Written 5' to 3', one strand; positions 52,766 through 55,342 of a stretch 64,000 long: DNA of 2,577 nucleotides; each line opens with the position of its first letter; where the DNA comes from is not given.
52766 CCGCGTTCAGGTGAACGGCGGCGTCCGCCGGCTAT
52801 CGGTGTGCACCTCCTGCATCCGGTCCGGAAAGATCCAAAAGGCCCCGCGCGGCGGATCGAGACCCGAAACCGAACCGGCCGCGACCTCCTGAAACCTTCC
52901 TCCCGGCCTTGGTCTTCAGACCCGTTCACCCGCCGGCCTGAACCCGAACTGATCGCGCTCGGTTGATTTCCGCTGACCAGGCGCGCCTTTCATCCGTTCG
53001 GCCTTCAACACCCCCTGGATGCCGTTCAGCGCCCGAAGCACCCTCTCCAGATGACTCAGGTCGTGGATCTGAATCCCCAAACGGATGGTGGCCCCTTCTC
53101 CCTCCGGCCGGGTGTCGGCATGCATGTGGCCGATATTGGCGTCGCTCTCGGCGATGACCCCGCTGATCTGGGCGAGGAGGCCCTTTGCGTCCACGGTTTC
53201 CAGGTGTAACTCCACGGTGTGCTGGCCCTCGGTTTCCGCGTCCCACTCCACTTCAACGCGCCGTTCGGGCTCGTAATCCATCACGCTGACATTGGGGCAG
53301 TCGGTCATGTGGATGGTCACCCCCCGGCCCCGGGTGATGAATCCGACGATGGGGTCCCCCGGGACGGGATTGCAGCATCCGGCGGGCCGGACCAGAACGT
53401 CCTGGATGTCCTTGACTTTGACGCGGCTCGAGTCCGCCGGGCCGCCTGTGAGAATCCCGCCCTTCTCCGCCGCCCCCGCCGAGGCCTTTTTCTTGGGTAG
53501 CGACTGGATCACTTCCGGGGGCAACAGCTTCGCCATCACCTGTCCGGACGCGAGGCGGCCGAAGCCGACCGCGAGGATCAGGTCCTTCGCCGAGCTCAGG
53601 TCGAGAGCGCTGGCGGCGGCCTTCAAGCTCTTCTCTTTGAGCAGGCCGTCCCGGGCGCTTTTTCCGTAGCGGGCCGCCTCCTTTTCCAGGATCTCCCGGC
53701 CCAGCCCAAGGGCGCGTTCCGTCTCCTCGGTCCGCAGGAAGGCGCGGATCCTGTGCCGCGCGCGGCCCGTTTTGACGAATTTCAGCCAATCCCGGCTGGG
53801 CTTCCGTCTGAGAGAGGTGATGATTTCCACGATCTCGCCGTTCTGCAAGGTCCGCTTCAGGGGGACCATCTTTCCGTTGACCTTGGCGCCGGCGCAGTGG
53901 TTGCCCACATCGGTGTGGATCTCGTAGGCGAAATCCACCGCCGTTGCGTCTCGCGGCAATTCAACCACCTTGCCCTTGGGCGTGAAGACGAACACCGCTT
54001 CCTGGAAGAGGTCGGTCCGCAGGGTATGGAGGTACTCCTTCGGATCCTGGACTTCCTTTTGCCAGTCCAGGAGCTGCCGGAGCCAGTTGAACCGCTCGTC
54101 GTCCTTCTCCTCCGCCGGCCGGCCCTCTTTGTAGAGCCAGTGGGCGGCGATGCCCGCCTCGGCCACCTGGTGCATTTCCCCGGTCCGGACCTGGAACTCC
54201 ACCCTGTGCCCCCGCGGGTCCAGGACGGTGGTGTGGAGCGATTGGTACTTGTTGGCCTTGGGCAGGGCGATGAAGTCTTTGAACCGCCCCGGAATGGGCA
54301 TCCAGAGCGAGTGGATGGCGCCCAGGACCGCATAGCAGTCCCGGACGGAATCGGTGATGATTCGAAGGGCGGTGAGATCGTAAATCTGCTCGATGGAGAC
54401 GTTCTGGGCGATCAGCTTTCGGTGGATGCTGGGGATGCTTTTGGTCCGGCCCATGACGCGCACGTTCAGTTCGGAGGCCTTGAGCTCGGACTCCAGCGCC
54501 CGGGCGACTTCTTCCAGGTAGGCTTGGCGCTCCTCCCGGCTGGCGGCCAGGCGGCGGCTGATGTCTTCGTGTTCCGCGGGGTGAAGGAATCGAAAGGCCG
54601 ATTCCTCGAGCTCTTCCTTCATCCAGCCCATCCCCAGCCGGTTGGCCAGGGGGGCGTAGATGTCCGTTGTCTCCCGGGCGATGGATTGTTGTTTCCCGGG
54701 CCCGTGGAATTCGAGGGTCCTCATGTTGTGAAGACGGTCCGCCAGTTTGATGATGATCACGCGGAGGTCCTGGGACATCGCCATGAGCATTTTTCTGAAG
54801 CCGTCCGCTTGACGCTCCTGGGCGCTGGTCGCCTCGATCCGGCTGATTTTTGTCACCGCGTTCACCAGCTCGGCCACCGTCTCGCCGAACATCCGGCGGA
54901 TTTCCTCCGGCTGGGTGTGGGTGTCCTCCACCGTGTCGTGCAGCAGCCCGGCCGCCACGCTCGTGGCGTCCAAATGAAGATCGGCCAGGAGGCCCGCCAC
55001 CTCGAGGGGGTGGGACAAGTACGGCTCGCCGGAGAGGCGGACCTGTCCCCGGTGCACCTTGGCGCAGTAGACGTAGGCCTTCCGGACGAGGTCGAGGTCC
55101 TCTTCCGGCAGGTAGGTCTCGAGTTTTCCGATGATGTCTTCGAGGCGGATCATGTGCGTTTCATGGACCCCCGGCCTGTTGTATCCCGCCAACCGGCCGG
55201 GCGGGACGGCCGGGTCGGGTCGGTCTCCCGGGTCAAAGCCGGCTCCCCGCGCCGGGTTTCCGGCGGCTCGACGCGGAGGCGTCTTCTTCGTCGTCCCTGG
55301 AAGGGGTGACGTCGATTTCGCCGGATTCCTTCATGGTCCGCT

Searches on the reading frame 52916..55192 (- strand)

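Call 61: search_protein_families(library=pfam, proteins=[window:52916-55192:-], max_evalue=0.00001)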
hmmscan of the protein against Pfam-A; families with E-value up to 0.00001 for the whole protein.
window:52916-55192:- (758 aa): 6 families
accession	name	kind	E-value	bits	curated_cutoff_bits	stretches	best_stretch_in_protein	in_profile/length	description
PF13328.12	HD_4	-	1.1e-53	181.6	27.2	1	39-188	1-155/156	HD domain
PF04607.23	RelA_SpoT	-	2e-38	131.6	27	1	248-357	1-111/113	Region found in RelA / SpoT proteins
PF02824.27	TGS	-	4.4e-25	87.9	22.2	1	400-459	1-60/60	TGS domain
PF13291.12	ACT_4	-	7.1e-19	68.7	27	1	655-733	2-80/80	ACT domain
PF19296.4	RelA_AH_RIS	-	2.5e-17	64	23.8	1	472-644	3-184/185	RelA/SpoT, AH and RIS domains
PF01966.28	HD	-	2.3e-12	47.6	22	1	58-157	1-116/116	HD domain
